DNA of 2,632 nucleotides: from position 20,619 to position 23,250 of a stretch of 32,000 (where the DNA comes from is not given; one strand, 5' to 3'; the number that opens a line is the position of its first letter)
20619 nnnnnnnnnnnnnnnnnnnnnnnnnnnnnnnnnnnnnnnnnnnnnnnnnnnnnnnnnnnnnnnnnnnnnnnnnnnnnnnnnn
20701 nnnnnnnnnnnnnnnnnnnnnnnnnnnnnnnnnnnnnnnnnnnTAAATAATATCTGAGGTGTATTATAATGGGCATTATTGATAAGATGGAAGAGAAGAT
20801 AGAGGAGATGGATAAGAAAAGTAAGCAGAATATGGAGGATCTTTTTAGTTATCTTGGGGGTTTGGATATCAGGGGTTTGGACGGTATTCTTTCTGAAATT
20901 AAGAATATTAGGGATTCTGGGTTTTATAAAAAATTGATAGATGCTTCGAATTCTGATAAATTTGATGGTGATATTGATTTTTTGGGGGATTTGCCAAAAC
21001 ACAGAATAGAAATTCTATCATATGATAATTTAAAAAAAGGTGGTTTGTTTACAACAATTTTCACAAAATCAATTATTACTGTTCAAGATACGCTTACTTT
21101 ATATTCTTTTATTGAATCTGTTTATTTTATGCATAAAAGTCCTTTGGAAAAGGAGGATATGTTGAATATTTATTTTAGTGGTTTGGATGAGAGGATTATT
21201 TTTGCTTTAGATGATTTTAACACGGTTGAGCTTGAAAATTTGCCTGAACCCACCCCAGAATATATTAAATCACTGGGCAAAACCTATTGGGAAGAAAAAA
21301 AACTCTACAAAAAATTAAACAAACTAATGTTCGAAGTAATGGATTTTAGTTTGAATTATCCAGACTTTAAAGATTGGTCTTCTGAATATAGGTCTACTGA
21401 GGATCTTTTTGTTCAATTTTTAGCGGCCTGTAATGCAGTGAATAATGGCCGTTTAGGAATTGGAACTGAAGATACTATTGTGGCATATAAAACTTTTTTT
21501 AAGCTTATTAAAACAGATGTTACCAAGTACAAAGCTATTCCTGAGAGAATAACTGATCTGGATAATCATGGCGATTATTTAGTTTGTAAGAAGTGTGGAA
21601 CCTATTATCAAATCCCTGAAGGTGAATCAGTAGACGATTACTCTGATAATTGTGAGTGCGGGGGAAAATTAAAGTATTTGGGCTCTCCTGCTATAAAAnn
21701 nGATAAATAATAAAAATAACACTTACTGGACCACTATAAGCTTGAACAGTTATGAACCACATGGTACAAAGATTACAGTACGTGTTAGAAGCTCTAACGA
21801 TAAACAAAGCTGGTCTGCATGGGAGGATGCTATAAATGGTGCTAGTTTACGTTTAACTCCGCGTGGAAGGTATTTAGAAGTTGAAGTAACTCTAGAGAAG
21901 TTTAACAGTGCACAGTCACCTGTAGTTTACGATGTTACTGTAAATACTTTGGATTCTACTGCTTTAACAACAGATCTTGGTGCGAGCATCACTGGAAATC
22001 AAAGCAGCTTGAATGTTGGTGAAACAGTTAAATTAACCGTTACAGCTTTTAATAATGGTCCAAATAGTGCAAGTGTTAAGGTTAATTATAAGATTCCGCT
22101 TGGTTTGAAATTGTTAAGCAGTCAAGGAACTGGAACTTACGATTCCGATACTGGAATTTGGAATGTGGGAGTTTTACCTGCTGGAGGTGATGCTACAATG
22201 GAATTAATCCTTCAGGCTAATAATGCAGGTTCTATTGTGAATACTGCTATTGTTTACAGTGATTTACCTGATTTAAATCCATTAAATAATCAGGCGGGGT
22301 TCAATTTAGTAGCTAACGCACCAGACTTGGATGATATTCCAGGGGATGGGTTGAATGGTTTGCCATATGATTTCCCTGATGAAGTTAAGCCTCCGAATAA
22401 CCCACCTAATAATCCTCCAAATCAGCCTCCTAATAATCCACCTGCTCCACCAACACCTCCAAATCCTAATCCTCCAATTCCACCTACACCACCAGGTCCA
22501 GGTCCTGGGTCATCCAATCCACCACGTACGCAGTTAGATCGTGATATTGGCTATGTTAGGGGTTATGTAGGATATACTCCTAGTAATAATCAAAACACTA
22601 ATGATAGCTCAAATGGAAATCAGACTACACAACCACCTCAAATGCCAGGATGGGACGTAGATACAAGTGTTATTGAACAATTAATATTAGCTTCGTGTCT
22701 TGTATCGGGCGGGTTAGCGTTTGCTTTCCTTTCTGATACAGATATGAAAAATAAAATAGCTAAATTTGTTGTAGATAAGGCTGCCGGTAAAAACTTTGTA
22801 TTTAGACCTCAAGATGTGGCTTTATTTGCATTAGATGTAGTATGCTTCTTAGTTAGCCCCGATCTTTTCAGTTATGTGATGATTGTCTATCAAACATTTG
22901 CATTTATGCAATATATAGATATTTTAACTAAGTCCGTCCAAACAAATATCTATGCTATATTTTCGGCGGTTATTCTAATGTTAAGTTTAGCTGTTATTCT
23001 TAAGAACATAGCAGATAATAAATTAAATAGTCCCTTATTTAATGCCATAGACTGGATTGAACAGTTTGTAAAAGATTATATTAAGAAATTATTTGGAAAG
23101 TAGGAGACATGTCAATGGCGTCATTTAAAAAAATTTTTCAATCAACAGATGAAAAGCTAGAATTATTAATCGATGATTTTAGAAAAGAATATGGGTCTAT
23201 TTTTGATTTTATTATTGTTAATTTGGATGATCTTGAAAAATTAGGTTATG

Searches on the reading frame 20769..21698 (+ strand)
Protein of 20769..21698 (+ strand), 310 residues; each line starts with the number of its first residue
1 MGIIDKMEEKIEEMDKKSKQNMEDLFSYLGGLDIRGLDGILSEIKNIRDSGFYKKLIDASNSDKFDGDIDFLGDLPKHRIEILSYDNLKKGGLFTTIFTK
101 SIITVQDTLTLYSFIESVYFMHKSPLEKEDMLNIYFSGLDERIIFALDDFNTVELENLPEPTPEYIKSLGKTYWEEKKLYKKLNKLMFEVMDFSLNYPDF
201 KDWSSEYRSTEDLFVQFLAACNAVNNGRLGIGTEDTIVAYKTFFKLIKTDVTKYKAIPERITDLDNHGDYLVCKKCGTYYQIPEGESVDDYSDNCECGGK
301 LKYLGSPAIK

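Call 7: search_protein_families(library=pfam, proteins=[window:20769-21698:+], max_evalue=0.1)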
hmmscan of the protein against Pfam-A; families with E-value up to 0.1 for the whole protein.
window:20769-21698:+ (310 aa): 1 family
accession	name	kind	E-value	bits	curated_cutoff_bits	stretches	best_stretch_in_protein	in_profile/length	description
PF24230.1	Phage_zn_bind_6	-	0.098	13.3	27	0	265-288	45-68/71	Phage zinc binding domain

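Call 8: search_protein_families(library=ncbifam, proteins=[window:20769-21698:+], max_evalue=0.1)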
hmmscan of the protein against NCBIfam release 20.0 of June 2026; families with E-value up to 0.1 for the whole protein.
window:20769-21698:+ (310 aa): 0 families

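Call 29: find_homologous_proteins(query=window:20769-21698:+, max_evalue=0.001)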
Query window:20769-21698:+ (310 aa): 121 proteins with E <= 0.001 among 1290 candidates; the best 120 are listed.
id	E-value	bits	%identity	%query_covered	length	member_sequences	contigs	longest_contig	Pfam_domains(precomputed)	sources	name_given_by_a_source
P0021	3.2e-205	698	100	100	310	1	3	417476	-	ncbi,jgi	ncbi:MAG: hypothetical protein PQ975_02790 [Methanobacterium sp.]|jgi:hypothetical protein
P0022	3.4e-204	695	100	99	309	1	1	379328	-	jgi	jgi:hypothetical protein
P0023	4.7e-175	599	86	99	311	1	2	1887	-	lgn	-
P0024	1.8e-172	591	84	99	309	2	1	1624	-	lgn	-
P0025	6.9e-167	572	83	98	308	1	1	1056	-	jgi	jgi:hypothetical protein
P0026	2.5e-166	571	83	99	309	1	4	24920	-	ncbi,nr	ncbi:MAG: hypothetical protein Q7U35_03910 [Methanobacteriaceae archaeon]|nr:hypothetical protein [M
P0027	3.1e-166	570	83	99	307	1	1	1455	-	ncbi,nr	ncbi:MAG: hypothetical protein Q8R66_01585, partial [Methanobacteriaceae archaeon]|nr:hypothetical p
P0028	5.5e-166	569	83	99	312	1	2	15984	-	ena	-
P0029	7.0e-164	563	83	97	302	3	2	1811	-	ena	-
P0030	1.2e-163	562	81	99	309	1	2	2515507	-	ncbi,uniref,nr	ncbi:hypothetical protein [Methanobacterium petrolearium]|uniref:hypothetical protein n=1 Tax=Methan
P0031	1.4e-163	562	83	96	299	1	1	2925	-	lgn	-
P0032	1.9e-162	558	83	97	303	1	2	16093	-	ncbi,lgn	-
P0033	5.4e-162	556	81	99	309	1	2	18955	-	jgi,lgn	jgi:hypothetical protein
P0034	1.3e-160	552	83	97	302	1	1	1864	-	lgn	-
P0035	6.8e-157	540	78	99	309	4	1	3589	-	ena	-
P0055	1.2e-88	315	51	98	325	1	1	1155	PF27532.1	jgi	-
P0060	1.4e-84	302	48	98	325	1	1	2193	PF27532.1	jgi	jgi:hypothetical protein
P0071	1.4e-79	286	48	99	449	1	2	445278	PF17647.7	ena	-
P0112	1.1e-60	224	39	93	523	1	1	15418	-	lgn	-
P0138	1.5e-35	141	31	87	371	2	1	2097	-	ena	-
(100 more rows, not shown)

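Call 30: search_protein_families(library=pfam, proteins=[P0055, P0060, P0071, P0112, P0138], max_evalue=0.01)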
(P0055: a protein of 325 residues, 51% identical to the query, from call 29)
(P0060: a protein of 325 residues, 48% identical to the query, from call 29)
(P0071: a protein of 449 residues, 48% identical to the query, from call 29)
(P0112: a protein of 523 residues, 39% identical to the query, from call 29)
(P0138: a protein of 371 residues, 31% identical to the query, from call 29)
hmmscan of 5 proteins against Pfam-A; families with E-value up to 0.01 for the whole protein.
P0055 (325 aa): 0 families

P0060 (325 aa): 0 families

P0071 (449 aa): 1 family
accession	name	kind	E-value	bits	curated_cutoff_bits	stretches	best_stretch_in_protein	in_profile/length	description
PF17647.6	DUF5518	-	5.2e-06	27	27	1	336-436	7-110/116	Family of unknown function (DUF5518)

P0112 (523 aa): 2 families
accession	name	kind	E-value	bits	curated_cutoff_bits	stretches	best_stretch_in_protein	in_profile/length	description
PF09788.14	Tmemb_55A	-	0.003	17.2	30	1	399-462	70-133/248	Transmembrane protein 55A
PF03966.22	Trm112p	-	0.0057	17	22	0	403-422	19-38/40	Trm112p-like protein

P0138 (371 aa): 1 family
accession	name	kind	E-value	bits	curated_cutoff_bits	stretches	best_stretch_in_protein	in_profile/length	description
PF14516.12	AAA_35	-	0.0099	15.2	27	0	139-195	121-176/331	AAA-like domain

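Call 35: find_related_loci(query=A3, collection=genome_contigs, flank=10000)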
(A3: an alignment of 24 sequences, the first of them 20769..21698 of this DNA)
Query A3 (310 aa) in genome_contigs; peptide patterns used: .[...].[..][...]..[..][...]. (x = any residue, [..] = any of these).
58 stretches matched a pattern; 30 encode a relative of the query (tblastn E <= 1e-3); 28 distinct loci.
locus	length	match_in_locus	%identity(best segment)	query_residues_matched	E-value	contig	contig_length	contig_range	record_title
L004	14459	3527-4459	70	1-310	3e-146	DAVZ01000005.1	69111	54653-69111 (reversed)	MAG TPA_asm: Methanobacterium sp. UBA176 UBA176_contig_25, whole genome shotgun sequence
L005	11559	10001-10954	53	1-303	1e-100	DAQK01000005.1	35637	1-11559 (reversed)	MAG TPA_asm: Methanobacterium sp. UBA279 UBA279_contig_17776, whole genome shotgun sequence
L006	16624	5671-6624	49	1-306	2e-91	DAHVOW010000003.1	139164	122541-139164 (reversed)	MAG TPA_asm: Methanobacteriaceae archaeon isolate clean54 NODE_3_length_139164_cov_6.741320, whole genome shotgun sequen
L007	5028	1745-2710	48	1-306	4e-89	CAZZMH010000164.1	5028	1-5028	MAG TPA_asm: uncultured Methanobacterium sp. isolate binchicken_co190_35 genome assembly, contig: NODE_25491_length_5028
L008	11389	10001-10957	51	1-303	6e-89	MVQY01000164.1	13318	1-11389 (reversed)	MAG: Methanobacterium sp. PtaU1.Bin097 A4E26_contig000164, whole genome shotgun sequence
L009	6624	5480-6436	44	1-303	2e-77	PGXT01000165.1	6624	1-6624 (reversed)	MAG: Spirochaetae bacterium HGW-Spirochaetae-5 bjp_ig2069_scaffold_6362, whole genome shotgun sequence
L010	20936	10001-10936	43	2-303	4e-74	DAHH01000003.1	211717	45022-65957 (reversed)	MAG TPA_asm: Methanobacterium sp. UBA410 UBA410_contig_2, whole genome shotgun sequence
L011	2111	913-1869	42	1-303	9e-74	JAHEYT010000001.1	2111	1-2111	MAG: Bacteroidetes bacterium isolate nzgw134 NODE_132665_length_2112_cov_7.009041, whole genome shotgun sequence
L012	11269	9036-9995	41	1-303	7e-71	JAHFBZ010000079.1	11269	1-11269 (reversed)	MAG: Methanobacteriaceae archaeon isolate nzgw21 NODE_13677_length_11270_cov_4.064490, whole genome shotgun sequence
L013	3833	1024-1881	38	29-303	1e-47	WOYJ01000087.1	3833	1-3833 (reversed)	MAG: Methanobacteriaceae archaeon isolate WOFA01 NODE_11293_length_3833_cov_14.732133, whole genome shotgun sequence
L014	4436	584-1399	35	33-303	6e-47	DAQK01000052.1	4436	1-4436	MAG TPA_asm: Methanobacterium sp. UBA279 UBA279_contig_178414, whole genome shotgun sequence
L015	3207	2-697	36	44-282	2e-35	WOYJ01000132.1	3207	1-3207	MAG: Methanobacteriaceae archaeon isolate WOFA01 NODE_14975_length_3207_cov_18.069480, whole genome shotgun sequence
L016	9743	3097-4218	31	14-304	2e-36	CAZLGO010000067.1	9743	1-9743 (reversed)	MAG TPA_asm: uncultured Methanobacteriaceae archaeon isolate binchicken_co193_104 genome assembly, contig: NODE_3574_len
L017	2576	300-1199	47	46-303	1e-29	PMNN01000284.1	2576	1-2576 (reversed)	MAG: Methanobacterium sp. isolate fen_9 73.20100900_E3D.91_contig_285776, whole genome shotgun sequence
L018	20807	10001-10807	32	33-303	2e-31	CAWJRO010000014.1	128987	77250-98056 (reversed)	MAG: uncultured Methanobacteriaceae archaeon isolate MFD01299.bin.2.199 genome assembly, contig: contig_35855, whole gen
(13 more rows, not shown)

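Call 38: predict_structure(alignment_id=A3)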
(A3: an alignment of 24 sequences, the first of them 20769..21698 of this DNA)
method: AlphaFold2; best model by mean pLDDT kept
length: 310 residues; sequences in the alignment: 24
mean_pLDDT: 82.9   pTM: 0.79
mean pLDDT of the five models: 82.9, 82.2, 81.7, 81.2, 79.7
residues with pLDDT >= 90: 142; 70-90: 102; 50-70: 51; < 50: 15
segments of 3 or more residues with pLDDT < 50: 74-77, 307-310
pLDDT, mean of each block of 10 residues (from residue 1): 70 84 96 97 95 91 75 57 82 54 85 92 88 89 97 92 93 96 95 78 70 95 97 98 97 84 55 62 74 78 54
secondary structure, 60 per line:
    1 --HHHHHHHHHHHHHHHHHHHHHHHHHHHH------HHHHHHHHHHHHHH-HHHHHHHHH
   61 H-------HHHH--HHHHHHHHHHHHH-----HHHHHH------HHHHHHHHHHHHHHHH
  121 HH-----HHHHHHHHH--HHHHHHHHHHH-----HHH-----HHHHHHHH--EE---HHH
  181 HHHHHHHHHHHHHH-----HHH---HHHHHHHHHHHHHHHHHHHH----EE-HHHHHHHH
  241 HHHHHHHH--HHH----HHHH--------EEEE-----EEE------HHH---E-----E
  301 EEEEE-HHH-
elements in order: H3-30 H37-50 H52-61 H69-72 H75-87 H93-98 H105-122 H128-136 H139-149 H163-170 H178-194 H206-225 H233-248 H258-261 E270-273 E279-281 E300-305

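Call 43: fold_search(model_id=the predicted structure, library=pdb)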
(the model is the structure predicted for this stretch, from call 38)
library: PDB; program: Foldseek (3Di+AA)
matches with E <= 10: 279; with E <= 0.001: 0
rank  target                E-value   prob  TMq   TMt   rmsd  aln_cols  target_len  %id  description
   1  5edh_C                1.3e+00  0.07  0.15  0.14  17.7       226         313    9  CRYSTAL STRUCTURE OF HUMAN PHOSPHODIESTERASE 10 IN COMPLEX WITH n4c(C)n1c(nc(n1)CCc2nc(nn2C)N3CCCC3)c(c4)CC, micromola (released 2016-03-09)
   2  3wre                  1.3e+00  0.04  0.13  0.08  18.5       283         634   12  The crystal structure of native HypBA1 from Bifidobacterium longum JCM 1217 (released 2014-09-03)
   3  5fbu                  1.4e+00  0.04  0.11  0.06  21.2       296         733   10  Crystal structure of rifampin phosphotransferase RPH-Lm from Listeria monocytogenes in complex with rifampin-phosphate (released 2015-12-30)
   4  7ung_A3               1.6e+00  0.06  0.13  0.12  30.1       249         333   15  48-nm repeat of the human respiratory doublet microtubule (released 2022-10-05)
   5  6ivl_E                1.8e+00  0.04  0.13  0.15  19.4       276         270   10  Crystal structure of a membrane protein L259A (released 2019-11-06)
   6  2j69_A                1.9e+00  0.03  0.13  0.06  26.7       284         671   13  Bacterial dynamin-like protein BDLP (released 2006-12-04)
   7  8p5e_4                2.1e+00  0.21  0.20  0.12   8.0       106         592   18  S. cerevisiae nexus-sCMGE after DNA replication initiation (released 2024-05-29)
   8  9gwc_A                2.1e+00  0.04  0.15  0.17  18.2       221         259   12  Human PPAR-gamma ligand binding domain in complex with LW99 (released 2025-10-08)
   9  3cs8_A                2.1e+00  0.04  0.16  0.17  18.6       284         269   10  Structural and Biochemical Basis for the Binding Selectivity of PPARg to PGC-1a (released 2008-06-03)
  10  1n4k                  2.2e+00  0.07  0.14  0.15  16.5       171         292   15  Crystal structure of the inositol 1,4,5-trisphosphate receptor binding core in complex with IP3 (released 2002-12-25)
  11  5hxh_B                2.2e+00  0.06  0.16  0.17  17.9       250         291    9  Structural mechanisms of extracellular ion exchange and induced binding-site occlusion in the sodium-calcium exchanger (released 2016-05-11)
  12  6nx1_B                2.2e+00  0.02  0.12  0.13  20.7       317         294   14  STRUCTURE OF HUMAN PREGNANE X RECEPTOR LIGAND BINDING DOMAIN BOUND TETHERED WITH SRC CO-ACTIVATOR PEPTIDE AND COMPOUND (released 2020-02-12)
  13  1f5q_B                2.4e+00  0.06  0.18  0.21  17.6       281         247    9  CRYSTAL STRUCTURE OF MURINE GAMMA HERPESVIRUS CYCLIN COMPLEXED TO HUMAN CYCLIN DEPENDENT KINASE 2 (released 2000-12-27)
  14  9o42_B                2.4e+00  0.04  0.17  0.17  16.8       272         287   14  Crystal structure of the L411A mutant of pregnane X receptor ligand binding domain in complex with SJPYT-328 (released 2025-11-05)
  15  9cpb_5M               2.4e+00  0.04  0.12  0.10  31.3       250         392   13  Atomic model of bovine Fallopian tube cilia doublet microtubule (48-nm periodicity) (released 2024-10-30)
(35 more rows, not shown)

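Call 54: search_solved_structures(query=A3, max_evalue=1)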
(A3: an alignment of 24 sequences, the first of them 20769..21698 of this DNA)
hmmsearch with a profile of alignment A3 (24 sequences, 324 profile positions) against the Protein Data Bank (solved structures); distinct sequences matched with E-value up to 1: 3.
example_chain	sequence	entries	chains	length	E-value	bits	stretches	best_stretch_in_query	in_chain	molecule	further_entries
9if7_LW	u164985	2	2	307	0.19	14.2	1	133-184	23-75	U2 small nuclear ribonucleoprotein 40K, putative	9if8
1nt2_B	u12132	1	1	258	0.33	13.5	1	8-80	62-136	conserved hypothetical protein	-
3sib_A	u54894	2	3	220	0.86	12.1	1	89-129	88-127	URE3-BP sequence specific DNA binding protein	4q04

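Call 55: search_protein_families(library=padloc, proteins=[window:20769-21698:+], max_evalue=0.1)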
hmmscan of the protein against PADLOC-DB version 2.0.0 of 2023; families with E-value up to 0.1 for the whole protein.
window:20769-21698:+ (310 aa): 0 families

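Call 56: search_protein_families(library=phrogs, proteins=[window:20769-21698:+], max_evalue=0.1)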
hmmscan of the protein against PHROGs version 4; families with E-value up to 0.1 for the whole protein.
window:20769-21698:+ (310 aa): 0 families

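Call 70: fold_search(model_id=the predicted structure, library=viral)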
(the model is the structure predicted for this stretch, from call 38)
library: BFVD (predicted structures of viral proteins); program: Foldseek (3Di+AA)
matches with E <= 10: 263; with E <= 0.001: 0
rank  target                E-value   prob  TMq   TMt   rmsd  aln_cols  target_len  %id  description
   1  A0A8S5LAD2            1.7e-01  0.08  0.12  0.11  31.3       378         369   11  Minor capsid protein [Siphoviridae sp. ctFNZ2]
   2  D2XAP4                2.2e-01  0.13  0.17  0.17  19.4       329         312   11  Ribonuclease III [Marseillevirus marseillevirus]
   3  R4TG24                4.0e-01  0.14  0.11  0.08  17.5       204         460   12  ATPase dynein-related AAA domain-containing protein [Haloarcula hispanica tailed virus 2]
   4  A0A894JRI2            5.1e-01  0.15  0.17  0.16  18.6       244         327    7  (no name in the UniProt tables at hand)
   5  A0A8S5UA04            5.1e-01  0.08  0.14  0.08  19.1       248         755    9  Uncharacterized protein [Siphoviridae sp. ctij073]
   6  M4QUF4                5.8e-01  0.08  0.14  0.09  21.9       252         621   12  (no name in the UniProt tables at hand)
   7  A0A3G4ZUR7            6.1e-01  0.04  0.11  0.05  26.3       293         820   13  Uncharacterized protein [Edafosvirus sp.]
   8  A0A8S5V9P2            6.1e-01  0.03  0.09  0.05  49.6       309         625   14  STRUCTURAL MAINTENANCE OF CHROMOSOMES PROTEIN [Ackermannviridae sp. ctUml7]
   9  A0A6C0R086            6.7e-01  0.04  0.12  0.13  27.3       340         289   10  (no name in the UniProt tables at hand)
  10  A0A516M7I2            7.7e-01  0.10  0.17  0.20  20.7       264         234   13  (no name in the UniProt tables at hand)
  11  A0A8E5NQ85            7.7e-01  0.06  0.14  0.15  22.3       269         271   12  (no name in the UniProt tables at hand)
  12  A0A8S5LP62            7.7e-01  0.04  0.11  0.08  24.3       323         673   12  Minor capsid protein [Siphoviridae sp. ctl0E3]
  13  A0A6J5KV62            8.0e-01  0.05  0.10  0.10  24.6       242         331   13  Uncharacterized protein [uncultured Caudovirales phage]
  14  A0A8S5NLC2            8.4e-01  0.05  0.13  0.06  30.1       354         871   11  Minor capsid protein [Siphoviridae sp. ctFbs2]
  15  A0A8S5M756            9.2e-01  0.07  0.16  0.09  29.4       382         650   11  Uncharacterized protein [Siphoviridae sp. ctrgt10]
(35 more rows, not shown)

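Call 81: find_related_loci(query=A3, collection=viral_contigs, flank=8000)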
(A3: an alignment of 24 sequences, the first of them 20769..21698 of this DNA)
Query A3 (310 aa) in viral_contigs; peptide patterns used: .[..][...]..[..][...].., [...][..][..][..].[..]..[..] (x = any residue, [..] = any of these).
74 stretches matched a pattern, but none encodes a relative of the query by tblastn (E <= 1e-3).

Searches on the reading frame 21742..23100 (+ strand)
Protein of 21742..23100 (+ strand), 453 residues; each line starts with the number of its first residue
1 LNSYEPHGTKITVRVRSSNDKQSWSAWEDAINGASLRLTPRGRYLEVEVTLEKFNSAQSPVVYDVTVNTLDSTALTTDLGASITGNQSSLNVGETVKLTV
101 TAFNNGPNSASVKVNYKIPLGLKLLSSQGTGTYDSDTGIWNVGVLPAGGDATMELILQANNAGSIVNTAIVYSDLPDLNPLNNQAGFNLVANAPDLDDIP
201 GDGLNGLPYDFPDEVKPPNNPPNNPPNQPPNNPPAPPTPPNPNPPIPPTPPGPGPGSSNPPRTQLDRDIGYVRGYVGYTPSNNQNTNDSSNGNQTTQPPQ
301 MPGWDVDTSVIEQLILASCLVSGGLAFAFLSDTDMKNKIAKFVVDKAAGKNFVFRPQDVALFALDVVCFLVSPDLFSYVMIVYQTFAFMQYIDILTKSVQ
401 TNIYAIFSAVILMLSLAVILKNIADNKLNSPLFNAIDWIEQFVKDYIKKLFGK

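Call 8: search_protein_families(library=ncbifam, proteins=[window:21742-23100:+], max_evalue=0.1)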
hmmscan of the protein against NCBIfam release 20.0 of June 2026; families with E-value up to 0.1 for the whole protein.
window:21742-23100:+ (453 aa): 1 family
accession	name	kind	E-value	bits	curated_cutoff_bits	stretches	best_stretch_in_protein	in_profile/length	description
TIGR01451.2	B_ant_repeat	repeat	6e-05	23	24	1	84-129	2-48/53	DUF11 type repeat protein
